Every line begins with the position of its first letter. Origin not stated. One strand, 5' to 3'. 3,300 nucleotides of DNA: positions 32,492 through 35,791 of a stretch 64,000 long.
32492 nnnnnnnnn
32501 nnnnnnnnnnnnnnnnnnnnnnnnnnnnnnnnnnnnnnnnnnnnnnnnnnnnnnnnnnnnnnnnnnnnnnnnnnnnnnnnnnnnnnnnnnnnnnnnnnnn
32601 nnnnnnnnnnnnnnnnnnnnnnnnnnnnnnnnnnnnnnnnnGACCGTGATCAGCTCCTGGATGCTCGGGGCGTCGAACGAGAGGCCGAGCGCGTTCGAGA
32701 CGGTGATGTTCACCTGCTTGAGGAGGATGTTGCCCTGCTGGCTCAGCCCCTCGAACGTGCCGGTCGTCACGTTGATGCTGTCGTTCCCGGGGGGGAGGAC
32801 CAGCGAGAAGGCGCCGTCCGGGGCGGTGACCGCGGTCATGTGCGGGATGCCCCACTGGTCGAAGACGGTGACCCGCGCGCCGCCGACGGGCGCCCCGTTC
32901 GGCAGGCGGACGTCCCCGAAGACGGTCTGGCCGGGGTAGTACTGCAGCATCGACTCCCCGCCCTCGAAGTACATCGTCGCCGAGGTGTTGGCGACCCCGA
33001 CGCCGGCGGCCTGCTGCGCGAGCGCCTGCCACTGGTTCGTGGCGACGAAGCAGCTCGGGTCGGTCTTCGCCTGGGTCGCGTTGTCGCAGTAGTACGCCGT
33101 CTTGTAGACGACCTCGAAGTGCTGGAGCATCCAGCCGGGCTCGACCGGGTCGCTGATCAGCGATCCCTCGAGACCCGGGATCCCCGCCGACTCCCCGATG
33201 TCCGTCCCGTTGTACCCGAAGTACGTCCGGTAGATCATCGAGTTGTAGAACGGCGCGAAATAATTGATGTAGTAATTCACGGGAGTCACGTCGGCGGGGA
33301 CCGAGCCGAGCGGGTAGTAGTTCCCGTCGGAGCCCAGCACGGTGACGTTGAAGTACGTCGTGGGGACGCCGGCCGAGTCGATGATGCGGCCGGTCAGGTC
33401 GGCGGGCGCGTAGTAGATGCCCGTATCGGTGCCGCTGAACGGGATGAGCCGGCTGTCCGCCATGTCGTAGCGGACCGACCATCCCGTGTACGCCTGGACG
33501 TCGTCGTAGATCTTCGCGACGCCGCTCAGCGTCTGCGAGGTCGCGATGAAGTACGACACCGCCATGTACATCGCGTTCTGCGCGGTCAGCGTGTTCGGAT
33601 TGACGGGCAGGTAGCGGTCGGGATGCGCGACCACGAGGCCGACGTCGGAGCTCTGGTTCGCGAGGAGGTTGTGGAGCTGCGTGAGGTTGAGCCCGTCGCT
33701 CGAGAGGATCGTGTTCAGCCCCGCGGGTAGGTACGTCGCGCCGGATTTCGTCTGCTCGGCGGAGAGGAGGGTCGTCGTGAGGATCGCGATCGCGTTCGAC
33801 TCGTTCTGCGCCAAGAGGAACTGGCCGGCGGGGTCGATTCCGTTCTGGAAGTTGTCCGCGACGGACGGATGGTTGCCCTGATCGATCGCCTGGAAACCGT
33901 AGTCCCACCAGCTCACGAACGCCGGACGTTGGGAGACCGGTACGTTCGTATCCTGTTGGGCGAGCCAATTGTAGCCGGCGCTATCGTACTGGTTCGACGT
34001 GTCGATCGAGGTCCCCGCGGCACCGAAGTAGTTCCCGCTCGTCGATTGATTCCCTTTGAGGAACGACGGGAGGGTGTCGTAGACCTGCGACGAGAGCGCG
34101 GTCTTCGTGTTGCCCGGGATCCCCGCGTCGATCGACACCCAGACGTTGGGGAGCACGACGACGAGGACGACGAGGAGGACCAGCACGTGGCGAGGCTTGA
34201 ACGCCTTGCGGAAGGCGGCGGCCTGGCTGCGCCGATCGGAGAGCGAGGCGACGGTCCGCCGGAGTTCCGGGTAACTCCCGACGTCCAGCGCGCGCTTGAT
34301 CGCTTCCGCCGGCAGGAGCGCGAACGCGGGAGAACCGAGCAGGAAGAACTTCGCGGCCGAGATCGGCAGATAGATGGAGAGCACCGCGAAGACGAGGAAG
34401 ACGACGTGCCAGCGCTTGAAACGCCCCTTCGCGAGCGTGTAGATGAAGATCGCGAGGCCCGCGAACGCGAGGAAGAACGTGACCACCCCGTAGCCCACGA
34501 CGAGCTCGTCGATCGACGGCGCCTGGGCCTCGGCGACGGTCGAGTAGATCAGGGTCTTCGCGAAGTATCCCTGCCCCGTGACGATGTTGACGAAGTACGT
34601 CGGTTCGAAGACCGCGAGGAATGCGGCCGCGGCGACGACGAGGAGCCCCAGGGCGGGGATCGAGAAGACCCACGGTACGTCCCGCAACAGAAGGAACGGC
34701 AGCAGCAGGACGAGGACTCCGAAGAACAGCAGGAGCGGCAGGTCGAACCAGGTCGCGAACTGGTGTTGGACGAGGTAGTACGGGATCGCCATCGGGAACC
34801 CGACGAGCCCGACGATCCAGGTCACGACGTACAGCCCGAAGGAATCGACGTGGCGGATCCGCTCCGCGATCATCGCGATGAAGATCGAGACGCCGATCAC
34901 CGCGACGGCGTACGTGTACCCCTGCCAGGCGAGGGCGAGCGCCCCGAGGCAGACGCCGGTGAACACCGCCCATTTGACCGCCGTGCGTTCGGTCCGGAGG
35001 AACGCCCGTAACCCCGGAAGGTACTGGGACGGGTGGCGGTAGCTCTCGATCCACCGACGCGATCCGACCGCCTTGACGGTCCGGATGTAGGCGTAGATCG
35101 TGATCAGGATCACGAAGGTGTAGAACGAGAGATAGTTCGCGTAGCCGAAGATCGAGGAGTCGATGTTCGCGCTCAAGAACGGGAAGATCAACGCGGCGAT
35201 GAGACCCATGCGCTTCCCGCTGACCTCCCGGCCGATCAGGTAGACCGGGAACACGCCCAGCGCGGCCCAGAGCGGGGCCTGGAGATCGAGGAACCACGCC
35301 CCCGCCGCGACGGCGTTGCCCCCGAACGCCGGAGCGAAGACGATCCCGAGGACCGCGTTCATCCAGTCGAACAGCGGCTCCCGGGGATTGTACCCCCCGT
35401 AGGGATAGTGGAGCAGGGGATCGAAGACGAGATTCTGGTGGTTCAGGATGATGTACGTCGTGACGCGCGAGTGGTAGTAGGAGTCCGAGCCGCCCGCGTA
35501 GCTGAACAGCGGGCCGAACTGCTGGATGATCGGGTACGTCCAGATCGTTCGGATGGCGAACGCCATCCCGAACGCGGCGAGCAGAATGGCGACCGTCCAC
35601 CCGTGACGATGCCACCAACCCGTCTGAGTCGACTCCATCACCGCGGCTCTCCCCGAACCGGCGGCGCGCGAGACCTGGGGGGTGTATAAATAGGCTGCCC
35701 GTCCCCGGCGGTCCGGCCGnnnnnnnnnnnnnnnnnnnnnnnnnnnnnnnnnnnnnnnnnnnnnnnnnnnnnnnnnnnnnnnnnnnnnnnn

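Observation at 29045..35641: Giant 2198-aa AglB: STT3 core fused to about 1300 aa of tandem beta-sandwich repeats with a second membrane anchor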

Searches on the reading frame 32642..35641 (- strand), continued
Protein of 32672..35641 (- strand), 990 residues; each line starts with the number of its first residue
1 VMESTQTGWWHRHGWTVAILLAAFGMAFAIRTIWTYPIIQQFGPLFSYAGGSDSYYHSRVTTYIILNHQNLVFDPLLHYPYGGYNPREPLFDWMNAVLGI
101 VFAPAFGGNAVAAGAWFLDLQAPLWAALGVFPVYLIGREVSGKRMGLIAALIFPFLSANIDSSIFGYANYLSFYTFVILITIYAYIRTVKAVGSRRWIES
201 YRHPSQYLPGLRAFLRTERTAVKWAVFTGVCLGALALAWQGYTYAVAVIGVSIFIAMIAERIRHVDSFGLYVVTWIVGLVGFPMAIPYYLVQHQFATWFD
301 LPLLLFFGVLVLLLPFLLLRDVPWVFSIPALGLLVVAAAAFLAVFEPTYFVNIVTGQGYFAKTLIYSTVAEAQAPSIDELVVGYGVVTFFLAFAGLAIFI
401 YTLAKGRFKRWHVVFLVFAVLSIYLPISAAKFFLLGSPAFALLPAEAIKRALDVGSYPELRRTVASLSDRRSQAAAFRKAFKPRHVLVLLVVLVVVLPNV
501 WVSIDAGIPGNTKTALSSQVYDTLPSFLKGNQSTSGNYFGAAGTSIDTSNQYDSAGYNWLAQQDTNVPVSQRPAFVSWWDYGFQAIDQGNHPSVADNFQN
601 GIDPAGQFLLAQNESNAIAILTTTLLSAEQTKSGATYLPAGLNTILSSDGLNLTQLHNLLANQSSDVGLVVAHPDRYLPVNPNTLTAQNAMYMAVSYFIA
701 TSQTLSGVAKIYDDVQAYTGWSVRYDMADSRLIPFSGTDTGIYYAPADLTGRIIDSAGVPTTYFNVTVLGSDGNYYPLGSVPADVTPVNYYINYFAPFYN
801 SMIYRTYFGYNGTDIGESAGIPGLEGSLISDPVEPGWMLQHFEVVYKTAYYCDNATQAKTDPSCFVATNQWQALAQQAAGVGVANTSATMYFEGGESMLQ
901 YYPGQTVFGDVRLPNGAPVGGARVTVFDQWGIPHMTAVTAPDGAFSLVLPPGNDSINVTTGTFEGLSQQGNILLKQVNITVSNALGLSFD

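Call 87: find_homologous_proteins(query=P0198, max_evalue=1e-20)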
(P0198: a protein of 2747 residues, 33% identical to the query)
Query P0198 (2747 aa): 500 proteins with E <= 1e-20 among 8000 candidates; the best 120 are listed.
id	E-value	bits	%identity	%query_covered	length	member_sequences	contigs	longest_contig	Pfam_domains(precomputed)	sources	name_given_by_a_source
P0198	0.0e+0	6301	100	100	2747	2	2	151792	PF13715.13,PF02516.21,PF23194.2,PF07705.18,PF13620.13,PF22904.4,PF17210.10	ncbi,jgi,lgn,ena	-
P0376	0.0e+0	3123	50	100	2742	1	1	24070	PF13715.13,PF22627.1,PF02516.21,PF23194.2,PF07705.18,PF13620.13,PF22904.4,PF17210.10,PF13231.13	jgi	-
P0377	0.0e+0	3101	50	100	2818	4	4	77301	PF13715.13,PF22627.1,PF02516.21,PF07705.18,PF13620.13,PF22904.4,PF17210.10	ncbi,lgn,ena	-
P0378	0.0e+0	3092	50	99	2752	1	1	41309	PF13715.13,PF22627.1,PF02516.21,PF14686.13,PF07705.18,PF13620.13,PF22904.4,PF17210.10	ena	-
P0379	0.0e+0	3082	50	100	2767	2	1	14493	PF13715.13,PF22627.1,PF02516.21,PF07705.18,PF13620.13,PF22904.4,PF17210.10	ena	-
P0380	0.0e+0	3051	50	100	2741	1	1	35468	PF13715.13,PF22627.1,PF02516.21,PF23194.2,PF17802.8,PF07705.18,PF13620.13,PF22904.4,PF17210.10,PF13231.13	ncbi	-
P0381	0.0e+0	3018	49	100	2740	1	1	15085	PF13715.13,PF02516.21,PF07705.18,PF13620.13,PF22904.4,PF17210.10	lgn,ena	-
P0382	0.0e+0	3011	49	100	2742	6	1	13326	PF13715.13,PF22627.1,PF02516.21,PF07705.18,PF13620.13,PF22904.4,PF17210.10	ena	-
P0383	0.0e+0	2330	48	80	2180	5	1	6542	PF13715.13,PF22627.1,PF11974.15,PF13620.13,PF22904.4,PF17210.10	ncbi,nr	ncbi:MAG: carboxypeptidase regulatory-like domain-containing protein, partial [Candidatus Thermoplas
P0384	0.0e+0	1183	33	41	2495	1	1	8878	PF13715.13,PF22627.1,PF02516.21,PF17802.8,PF07705.18,PF13620.13,PF22904.4,PF17210.10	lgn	-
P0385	0.0e+0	1181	29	75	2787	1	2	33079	PF02516.21,PF07705.18,PF13620.13,PF22904.4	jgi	jgi:asparagine N-glycosylation enzyme membrane subunit Stt3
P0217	0.0e+0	1177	27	81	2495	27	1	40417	PF13715.13,PF25020.2,PF22627.1,PF02516.21,PF02369.23,PF07210.19,PF17802.8,PF07705.18,PF13620.13,PF22904.4,PF17210.10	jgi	-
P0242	0.0e+0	1176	28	88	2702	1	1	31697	PF13715.13,PF22627.1,PF02516.21,PF17802.8,PF07705.18,PF13620.13,PF22904.4,PF17210.10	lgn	-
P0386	0.0e+0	1159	34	39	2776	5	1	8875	PF13715.13,PF22627.1,PF02516.21,PF07705.18,PF13620.13,PF22904.4,PF17210.10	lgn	-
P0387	0.0e+0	1130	28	73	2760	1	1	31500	PF13715.13,PF22627.1,PF02516.21,PF14686.13,PF07705.18,PF13620.13,PF22904.4,PF17210.10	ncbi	-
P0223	0.0e+0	1107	28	78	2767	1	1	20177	PF13715.13,PF02516.21,PF13620.13,PF22904.4,PF17210.10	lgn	-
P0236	0.0e+0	1103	29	59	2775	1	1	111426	PF13715.13,PF02516.21,PF14686.13,PF23194.2,PF13620.13,PF22904.4,PF17210.10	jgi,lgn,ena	-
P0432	4.8e-244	831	29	46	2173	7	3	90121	PF11614.15,PF13715.13,PF02516.21,PF14524.13,PF23194.2,PF17802.8,PF13620.13,PF22904.4,PF17210.10,PF13231.13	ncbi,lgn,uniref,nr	ncbi:carboxypeptidase regulatory-like domain-containing protein [Methanomassiliicoccus luminyensis]|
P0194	2.7e-236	806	41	16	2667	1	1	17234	PF13715.13,PF22627.1,PF02516.21,PF14686.13,PF23194.2,PF08308.18,PF07705.18,PF13620.13,PF22904.4,PF17210.10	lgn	-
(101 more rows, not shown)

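Call 91: find_encoding_contigs(protein=P0432, flank=4000, max_places=1)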
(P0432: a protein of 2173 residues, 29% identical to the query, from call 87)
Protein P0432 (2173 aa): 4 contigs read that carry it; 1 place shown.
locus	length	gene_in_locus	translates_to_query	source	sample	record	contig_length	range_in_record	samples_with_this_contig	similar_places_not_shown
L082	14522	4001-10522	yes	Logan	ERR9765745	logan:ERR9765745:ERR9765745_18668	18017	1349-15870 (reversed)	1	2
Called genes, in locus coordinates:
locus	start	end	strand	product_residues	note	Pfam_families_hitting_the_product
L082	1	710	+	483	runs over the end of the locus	PF04998:RNA_pol_Rpb1_5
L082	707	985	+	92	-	PF01248:Ribosomal_L7Ae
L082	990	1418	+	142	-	PF00013:KH_1 (faint), PF07650:KH_2 (weak), PF26594:KH_NusA_2nd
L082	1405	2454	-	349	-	PF04055:Radical_SAM (weak), PF26257:DUF8061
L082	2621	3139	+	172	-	-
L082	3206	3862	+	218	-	PF00215:OMPdecase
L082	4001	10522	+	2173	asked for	PF02516:STT3, PF13231:PMT_2, PF13715:CarbopepD_reg_2 (faint), PF13620:CarboxypepD_reg, PF13620:CarboxypepD_reg, PF22904:NOMO1-like_2nd (weak), PF17210:SdrD_B, PF13620:CarboxypepD_reg, +4 more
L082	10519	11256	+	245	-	PF07705:CARDB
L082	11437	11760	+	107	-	PF00085:Thioredoxin, PF04756:OST3_OST6 (weak), PF13098:Thioredoxin_2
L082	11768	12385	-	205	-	PF01997:Translin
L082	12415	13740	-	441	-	PF02844:GARS_N, PF01071:GARS_A, PF02843:GARS_C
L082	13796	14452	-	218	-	PF03308:MeaB (faint), PF02492:cobW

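Call 92: find_encoding_contigs(protein=P0198, flank=4000, max_places=1)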
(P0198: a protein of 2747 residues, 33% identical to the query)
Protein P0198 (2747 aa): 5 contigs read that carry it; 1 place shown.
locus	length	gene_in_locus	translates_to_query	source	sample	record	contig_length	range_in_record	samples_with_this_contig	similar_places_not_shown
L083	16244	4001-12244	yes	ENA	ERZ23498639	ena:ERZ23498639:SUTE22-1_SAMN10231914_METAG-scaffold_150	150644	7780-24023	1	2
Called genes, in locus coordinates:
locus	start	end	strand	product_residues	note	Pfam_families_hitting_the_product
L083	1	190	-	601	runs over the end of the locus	PF00587:tRNA-synt_2b, PF03129:HGTP_anticodon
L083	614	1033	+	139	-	-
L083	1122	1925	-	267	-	PF01066:CDP-OH_P_transf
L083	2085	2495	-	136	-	PF19479:DUF6015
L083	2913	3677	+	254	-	-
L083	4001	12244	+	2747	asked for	PF02516:STT3, PF13620:CarboxypepD_reg (weak), PF13715:CarbopepD_reg_2 (faint), PF17210:SdrD_B (faint), PF22904:NOMO1-like_2nd (faint), PF13620:CarboxypepD_reg, PF23194:NOMO_5th (faint), PF07705:CARDB (weak)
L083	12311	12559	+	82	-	-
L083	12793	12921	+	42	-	PF18930:DUF5679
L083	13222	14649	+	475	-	PF04984:Phage_sheath_1, PF17482:Phage_sheath_1C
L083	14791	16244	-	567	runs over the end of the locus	PF04055:Radical_SAM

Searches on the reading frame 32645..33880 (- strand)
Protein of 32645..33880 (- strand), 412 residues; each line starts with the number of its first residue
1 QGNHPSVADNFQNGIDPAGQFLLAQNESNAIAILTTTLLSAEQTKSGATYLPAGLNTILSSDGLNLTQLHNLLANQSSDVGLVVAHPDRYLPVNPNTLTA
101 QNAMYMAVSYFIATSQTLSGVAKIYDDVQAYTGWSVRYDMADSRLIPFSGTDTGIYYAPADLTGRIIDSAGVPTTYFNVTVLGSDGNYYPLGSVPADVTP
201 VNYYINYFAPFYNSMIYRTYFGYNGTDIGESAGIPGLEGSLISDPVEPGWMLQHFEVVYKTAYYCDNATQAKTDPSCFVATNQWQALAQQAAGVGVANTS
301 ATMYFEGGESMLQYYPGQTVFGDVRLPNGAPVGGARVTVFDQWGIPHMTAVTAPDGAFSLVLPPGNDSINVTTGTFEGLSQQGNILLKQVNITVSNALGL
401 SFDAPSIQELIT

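Call 66: search_protein_families(library=pfam, proteins=[window:32645-33880:-], max_evalue=0.1)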
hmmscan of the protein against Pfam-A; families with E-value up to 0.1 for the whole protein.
window:32645-33880:- (412 aa): 3 families
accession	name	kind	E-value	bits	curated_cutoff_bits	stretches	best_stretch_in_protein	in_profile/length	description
PF13620.12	CarboxypepD_reg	-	1.8e-11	44.6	32.3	1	319-382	1-65/82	Carboxypeptidase regulatory-like domain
PF17936.7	Big_6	-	0.043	14.5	27.6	0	331-366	21-56/83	Bacterial Ig domain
PF02237.23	BPL_C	-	0.09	13.2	21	0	371-389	14-32/48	Biotin protein ligase C terminal domain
